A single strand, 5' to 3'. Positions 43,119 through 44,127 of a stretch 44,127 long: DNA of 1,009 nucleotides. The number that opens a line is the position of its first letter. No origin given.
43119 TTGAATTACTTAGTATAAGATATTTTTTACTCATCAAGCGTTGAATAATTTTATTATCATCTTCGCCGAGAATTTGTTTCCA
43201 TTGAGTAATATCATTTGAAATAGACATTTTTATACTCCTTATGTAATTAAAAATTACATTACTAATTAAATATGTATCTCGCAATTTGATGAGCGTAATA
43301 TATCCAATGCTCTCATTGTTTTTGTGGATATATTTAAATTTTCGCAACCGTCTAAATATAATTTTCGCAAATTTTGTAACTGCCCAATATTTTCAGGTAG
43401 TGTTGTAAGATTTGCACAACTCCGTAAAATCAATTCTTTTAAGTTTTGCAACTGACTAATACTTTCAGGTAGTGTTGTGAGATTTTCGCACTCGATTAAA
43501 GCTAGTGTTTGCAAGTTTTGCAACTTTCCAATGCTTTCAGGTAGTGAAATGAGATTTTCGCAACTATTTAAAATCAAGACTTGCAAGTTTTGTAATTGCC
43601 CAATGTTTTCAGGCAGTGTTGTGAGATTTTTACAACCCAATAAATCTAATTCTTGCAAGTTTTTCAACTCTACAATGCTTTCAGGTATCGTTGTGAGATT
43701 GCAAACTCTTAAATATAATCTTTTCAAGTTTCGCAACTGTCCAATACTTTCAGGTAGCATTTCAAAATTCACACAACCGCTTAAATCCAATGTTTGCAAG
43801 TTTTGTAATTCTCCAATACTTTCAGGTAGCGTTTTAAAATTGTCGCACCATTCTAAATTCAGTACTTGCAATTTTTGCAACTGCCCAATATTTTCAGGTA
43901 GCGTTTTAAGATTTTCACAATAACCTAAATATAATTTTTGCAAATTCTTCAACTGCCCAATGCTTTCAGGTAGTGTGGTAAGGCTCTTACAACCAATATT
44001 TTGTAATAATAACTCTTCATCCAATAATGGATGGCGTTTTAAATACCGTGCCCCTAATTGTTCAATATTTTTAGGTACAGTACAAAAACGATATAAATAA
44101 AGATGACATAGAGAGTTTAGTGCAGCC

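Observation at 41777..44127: AT-rich, uptake-sequence-free two-gene operon: a large LRR protein followed by an LRR-DUF2971-like protein. A candidate sensor-effector (defence-type) system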

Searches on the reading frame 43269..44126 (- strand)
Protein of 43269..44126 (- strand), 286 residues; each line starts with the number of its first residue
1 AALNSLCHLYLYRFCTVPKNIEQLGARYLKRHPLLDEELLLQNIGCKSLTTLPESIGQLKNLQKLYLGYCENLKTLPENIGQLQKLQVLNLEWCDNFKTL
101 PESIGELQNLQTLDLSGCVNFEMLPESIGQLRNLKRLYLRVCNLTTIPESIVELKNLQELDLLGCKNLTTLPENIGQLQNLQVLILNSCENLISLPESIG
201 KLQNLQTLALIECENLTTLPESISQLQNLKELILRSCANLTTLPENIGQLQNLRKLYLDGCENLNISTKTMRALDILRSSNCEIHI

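Call 8: search_protein_families(library=pfam, proteins=[window:43269-44126:-], max_evalue=1)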
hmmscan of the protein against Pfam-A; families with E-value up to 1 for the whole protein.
window:43269-44126:- (286 aa): 16 families
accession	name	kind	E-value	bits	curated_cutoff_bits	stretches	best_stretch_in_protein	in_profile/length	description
PF23598.1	LRR_14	-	8.8e-36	123.8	40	4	96-187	58-147/353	Leucine-rich repeat region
PF25019.1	LRR_R13L1-DRL21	-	1.1e-21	77.5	27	6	133-189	70-127/127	R13L1/DRL21 LRRs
PF12799.13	LRR_4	-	8.2e-20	70.8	27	6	133-172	2-40/44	Leucine Rich repeats (2 copies)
PF13855.12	LRR_8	-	9.2e-17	61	27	5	109-165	2-59/61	Leucine rich repeat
PF00560.39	LRR_1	-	7.3e-15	52.4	20.6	2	109-131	1-23/23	Leucine Rich Repeat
PF25013.1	LRR_Zer-1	-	4.8e-14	53.1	27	4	200-262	5-65/137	Zer-1-like, Leucine-rich repeats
PF23286.1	LRR_13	-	1.1e-12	48.6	30.1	3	178-269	2-92/210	Disease resistance protein RPS4B-like, leucine-rich repeats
PF23247.1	LRR_RPS2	-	5.8e-11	43.1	27.9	1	82-190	26-160/160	Plant disease resistance protein RPS2-like, leucine-rich repeats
PF24758.1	LRR_At5g56370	-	1.3e-10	41.8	27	3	107-165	10-71/227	FBD-associated F-box protein At5g56370, LRR repeats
PF23952.1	LRR_EndoS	-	1.8e-06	28.6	27.9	2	27-117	16-104/116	Endo-beta-N-acetylglucosaminidase EndoS LRR domain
PF19329.4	KCTD11_21_C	-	5.5e-05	23.5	27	0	221-258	67-104/154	BTB/POZ domain-containing protein KCTD11/21 C-terminus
PF10364.14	NKWYS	-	0.056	13.8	25.1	0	152-211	39-97/139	Putative capsular polysaccharide synthesis protein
PF04096.20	Nucleoporin2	-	0.059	13.9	28.4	0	103-156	9-62/148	Nup98-96 autopeptidase S59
PF12872.13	OST-HTH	-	0.14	12.5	23.8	1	21-58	23-57/71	OST-HTH/LOTUS domain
PF02251.23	PA28_N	-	0.58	10.6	21.2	0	146-172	25-51/61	Proteasome activator PA28, N-terminal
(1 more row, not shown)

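Call 9: search_protein_families(library=padloc, proteins=[window:43269-44126:-], max_evalue=1)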
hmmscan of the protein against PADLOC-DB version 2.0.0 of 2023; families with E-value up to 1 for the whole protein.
window:43269-44126:- (286 aa): 1 family
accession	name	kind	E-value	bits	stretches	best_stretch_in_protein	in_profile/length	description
PDLC03843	LeoC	-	0.053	11.7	0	60-86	124-150/207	-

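Call 37: find_homologous_proteins(query=window:43269-44126:-)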
Query window:43269-44126:- (286 aa): 2246 proteins with E <= 0.001 among 8000 candidates; the best 120 are listed.
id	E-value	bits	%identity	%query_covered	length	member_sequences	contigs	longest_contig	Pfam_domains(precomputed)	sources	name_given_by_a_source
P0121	5.8e-63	231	45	77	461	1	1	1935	PF23622.2,PF23598.2,PF24758.2,PF25019.1,PF00560.40,PF12799.14,PF25013.1,PF23286.1,PF23247.2,PF13855.13,PF23952.2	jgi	-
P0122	1.0e-62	230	51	78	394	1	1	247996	PF23598.2,PF24758.2,PF25019.1,PF00560.40,PF12799.14,PF25013.1,PF23286.1,PF23247.2,PF13855.13,PF23952.2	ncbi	-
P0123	4.6e-62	228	50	84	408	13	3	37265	PF23598.2,PF24758.2,PF25019.1,PF00560.40,PF12799.14,PF25013.1,PF23286.1,PF23247.2,PF13855.13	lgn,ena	-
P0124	4.2e-56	208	40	82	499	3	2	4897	PF23598.2,PF25019.1,PF25013.1,PF23286.1,PF23247.2,PF13855.13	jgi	jgi:Leucine-rich repeat (LRR) protein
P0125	2.6e-55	206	45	75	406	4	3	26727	PF23598.2,PF25019.1,PF00560.40,PF12799.14,PF25013.1,PF23286.1,PF23247.2,PF13855.13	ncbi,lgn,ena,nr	ncbi:MAG: hypothetical protein IJ187_07475 [Neisseriaceae bacterium]|nr:hypothetical protein [Neisse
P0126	2.5e-53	199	54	74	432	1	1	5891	PF23598.2,PF14580.13,PF25019.1,PF00560.40,PF12799.14,PF25013.1,PF23286.1,PF13855.13,PF23211.1,PF23952.2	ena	-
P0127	3.8e-53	199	37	82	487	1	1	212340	PF23598.2,PF13516.13,PF24758.2,PF14580.13,PF25019.1,PF00560.40,PF12799.14,PF23286.1,PF13855.13,PF23211.1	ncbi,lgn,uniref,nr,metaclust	ncbi:leucine-rich repeat domain-containing protein [Spirochaeta cellobiosiphila]|uniref:leucine-rich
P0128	9.0e-53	197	49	83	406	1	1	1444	PF23598.2,PF24758.2,PF25019.1,PF00560.40,PF12799.14,PF25013.1,PF23286.1,PF13855.13,PF23211.1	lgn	-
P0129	3.2e-52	196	39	77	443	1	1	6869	PF23598.2,PF24758.2,PF25019.1,PF00560.40,PF12799.14,PF25013.1,PF13855.13,PF23211.1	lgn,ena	-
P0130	3.9e-52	195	50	84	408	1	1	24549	PF23598.2,PF24758.2,PF25019.1,PF00560.40,PF12799.14,PF25013.1,PF23286.1,PF13855.13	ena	-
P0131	3.0e-51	192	37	74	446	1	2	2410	PF23598.2,PF25019.1,PF00560.40,PF12799.14,PF23247.2,PF13855.13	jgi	jgi:Leucine-rich repeat (LRR) protein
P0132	5.8e-51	191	38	81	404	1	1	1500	PF23598.2,PF13516.13,PF24758.2,PF25019.1,PF00560.40,PF12799.14,PF13855.13,PF23211.1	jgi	jgi:Leucine-rich repeat (LRR) protein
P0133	8.6e-49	184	48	73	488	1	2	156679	PF23598.2,PF00560.40,PF07894.19,PF13091.13,PF12799.14,PF23286.1,PF13855.13,PF23211.1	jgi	-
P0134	1.9e-48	183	40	72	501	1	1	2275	PF23598.2,PF00560.40,PF12799.14,PF23286.1,PF13855.13,PF13646.13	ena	-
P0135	8.0e-48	181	40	87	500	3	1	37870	PF23598.2,PF00560.40,PF12799.14,PF13855.13,PF23211.1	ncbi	-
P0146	1.8e-43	167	60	55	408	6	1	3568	PF23598.2,PF14487.13,PF25019.1,PF00560.40,PF12799.14,PF25013.1,PF23286.1,PF23247.2,PF13855.13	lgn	-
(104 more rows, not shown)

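Call 55: search_protein_families(library=ncbifam, proteins=[P0146, P0123], max_evalue=1)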
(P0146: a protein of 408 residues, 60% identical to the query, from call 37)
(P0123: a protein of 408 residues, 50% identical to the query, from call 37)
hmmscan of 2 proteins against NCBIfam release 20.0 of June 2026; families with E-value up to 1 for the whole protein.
P0146 (408 aa): 5 families
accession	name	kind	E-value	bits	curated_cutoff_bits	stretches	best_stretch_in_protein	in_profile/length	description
NF041400.1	XopAE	equivalog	2.4e-42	145.5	600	2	223-340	84-204/478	type III secretion system effector XopAE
NF041351.1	XopL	equivalog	3.1e-36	125.2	500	3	223-321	171-271/497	type III secretion system leucine-rich repeat domain-containing effector XopL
NF041381.1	XopAC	subfamily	5.3e-28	97.9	450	1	226-395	69-233/451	XopAC/AvrAC family type III secretion system effector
NF048013.1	toxin_DarT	equivalog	5.9e-09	35.9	150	1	23-171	2-173/204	type II toxin-antitoxin system toxin DNA ADP-ribosyl transferase DarT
NF047464.1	FibnectbindLIC11051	equivalog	3e-08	32.6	1000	1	205-365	486-674/685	LIC_11051 family fibronectin-binding protein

P0123 (408 aa): 5 families
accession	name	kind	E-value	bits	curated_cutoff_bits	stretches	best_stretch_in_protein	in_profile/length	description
NF041400.1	XopAE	equivalog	6.7e-49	167.1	600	2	144-278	55-189/478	type III secretion system effector XopAE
NF041351.1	XopL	equivalog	2.8e-43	148.4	500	2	31-155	152-271/497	type III secretion system leucine-rich repeat domain-containing effector XopL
NF041381.1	XopAC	subfamily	6e-37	127.4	450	2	34-164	68-192/451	XopAC/AvrAC family type III secretion system effector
NF047464.1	FibnectbindLIC11051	equivalog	2.1e-20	72.8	1000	2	6-152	505-647/685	LIC_11051 family fibronectin-binding protein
NF047705.1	slr1659_superfam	superfamily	0.1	12.9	100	1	153-207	54-105/111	slr1659 superfamily regulator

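Call 56: search_protein_families(library=pfam, proteins=[P0146, P0123, P0125], max_evalue=1)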
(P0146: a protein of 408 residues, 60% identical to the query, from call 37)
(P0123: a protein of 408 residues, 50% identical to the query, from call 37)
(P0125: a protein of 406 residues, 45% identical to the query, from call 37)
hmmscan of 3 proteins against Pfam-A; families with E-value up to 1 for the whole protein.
P0146 (408 aa): 13 families
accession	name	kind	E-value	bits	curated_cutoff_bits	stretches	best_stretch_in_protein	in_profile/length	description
PF23598.1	LRR_14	-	1.7e-23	83.4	40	2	285-367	58-138/353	Leucine-rich repeat region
PF14487.12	DarT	-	1.2e-19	71.2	22.5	1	23-173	1-171/201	ssDNA thymidine ADP-ribosyltransferase, DarT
PF13855.12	LRR_8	-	8.3e-17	61.1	27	5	273-329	1-57/61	Leucine rich repeat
PF12799.13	LRR_4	-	2.9e-14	53.2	27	3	274-314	2-40/44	Leucine Rich repeats (2 copies)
PF25019.1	LRR_R13L1-DRL21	-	2.8e-12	47.1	27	3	284-329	79-125/127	R13L1/DRL21 LRRs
PF00560.39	LRR_1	-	6.2e-12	43.6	20.6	3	345-367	1-23/23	Leucine Rich Repeat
PF23286.1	LRR_13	-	3.8e-10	40.3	30.1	2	216-286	19-87/210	Disease resistance protein RPS4B-like, leucine-rich repeats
PF23247.1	LRR_RPS2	-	3e-08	34.2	27.9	2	175-283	54-159/160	Plant disease resistance protein RPS2-like, leucine-rich repeats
PF25013.1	LRR_Zer-1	-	5.2e-07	30.3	27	3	246-310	5-67/137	Zer-1-like, Leucine-rich repeats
PF23952.1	LRR_EndoS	-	8.2e-05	23.2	27.9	1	269-328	41-102/116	Endo-beta-N-acetylglucosaminidase EndoS LRR domain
PF24758.1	LRR_At5g56370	-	0.0015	18.7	27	1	248-307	10-71/227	FBD-associated F-box protein At5g56370, LRR repeats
PF23211.1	LRR_LRWD1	-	0.002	18.3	28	2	295-341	14-62/190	Leucine-rich repeat and WD repeat-containing protein 1, LRR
PF21270.2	SOGP_4th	-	0.015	16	27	1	77-127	29-79/90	Glycoside phosphorylase C-terminal domain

P0123 (408 aa): 14 families
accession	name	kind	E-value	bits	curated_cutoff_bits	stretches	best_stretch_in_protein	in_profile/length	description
PF23598.1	LRR_14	-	2.5e-36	125.6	40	3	78-184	43-142/353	Leucine-rich repeat region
PF12799.13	LRR_4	-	9.2e-20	70.7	27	5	83-121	2-39/44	Leucine Rich repeats (2 copies)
PF13855.12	LRR_8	-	1.4e-16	60.5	27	3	46-92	11-59/61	Leucine rich repeat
PF25013.1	LRR_Zer-1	-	9.4e-16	58.6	27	3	198-273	4-78/137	Zer-1-like, Leucine-rich repeats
PF25019.1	LRR_R13L1-DRL21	-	6.4e-13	49.2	27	4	80-137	67-125/127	R13L1/DRL21 LRRs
PF00560.39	LRR_1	-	2.6e-11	41.8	20.6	2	60-81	1-23/23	Leucine Rich Repeat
PF24758.1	LRR_At5g56370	-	5e-08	33.3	27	2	33-94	12-73/227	FBD-associated F-box protein At5g56370, LRR repeats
PF23286.1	LRR_13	-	7.7e-07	29.5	30.1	2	31-218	2-189/210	Disease resistance protein RPS4B-like, leucine-rich repeats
PF23247.1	LRR_RPS2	-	9.3e-07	29.4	27.9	2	194-236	115-159/160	Plant disease resistance protein RPS2-like, leucine-rich repeats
PF23211.1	LRR_LRWD1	-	0.00083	19.6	28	1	30-84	14-66/190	Leucine-rich repeat and WD repeat-containing protein 1, LRR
PF17126.11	RsmF_methylt_CI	-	0.011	16.2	27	0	140-160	17-37/61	RsmF rRNA methyltransferase first C-terminal domain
PF22597.2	DYN_lid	-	0.051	14.3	27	0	289-318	26-55/93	Dynein heavy chain, ATPase lid domain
PF18714.6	PI-TkoII_IV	-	0.058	13.5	25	0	273-336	81-145/150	DNA polymerase II intein Domain IV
PF18254.6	HMw1_D2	-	0.23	12.7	26.2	0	257-297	44-84/88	HMW1 domain 2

P0125 (406 aa): 12 families
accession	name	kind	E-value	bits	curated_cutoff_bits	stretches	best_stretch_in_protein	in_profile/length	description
PF23598.1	LRR_14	-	5.1e-42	144.3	40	5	215-322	43-146/353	Leucine-rich repeat region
PF25019.1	LRR_R13L1-DRL21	-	8.7e-17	61.7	27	6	32-86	69-124/127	R13L1/DRL21 LRRs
PF12799.13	LRR_4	-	3.5e-16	59.3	27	4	197-236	2-40/44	Leucine Rich repeats (2 copies)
PF13855.12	LRR_8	-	1.8e-14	53.7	27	3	173-230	1-59/61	Leucine rich repeat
PF23286.1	LRR_13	-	4.4e-13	49.8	30.1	4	163-233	17-88/210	Disease resistance protein RPS4B-like, leucine-rich repeats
PF00560.39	LRR_1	-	4.7e-13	47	20.6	1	220-242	1-23/23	Leucine Rich Repeat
PF23247.1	LRR_RPS2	-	4.8e-10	40.1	27.9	3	120-255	21-160/160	Plant disease resistance protein RPS2-like, leucine-rich repeats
PF25013.1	LRR_Zer-1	-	2.4e-08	34.6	27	2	51-115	4-66/137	Zer-1-like, Leucine-rich repeats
PF23952.1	LRR_EndoS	-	5.2e-05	23.9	27.9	1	74-137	40-105/116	Endo-beta-N-acetylglucosaminidase EndoS LRR domain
PF24758.1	LRR_At5g56370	-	0.004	17.3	27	0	61-113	21-71/227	FBD-associated F-box protein At5g56370, LRR repeats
PF23211.1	LRR_LRWD1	-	0.0082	16.3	28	1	152-233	22-100/190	Leucine-rich repeat and WD repeat-containing protein 1, LRR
PF10364.14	NKWYS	-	0.067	13.6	25.1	0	195-231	65-101/139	Putative capsular polysaccharide synthesis protein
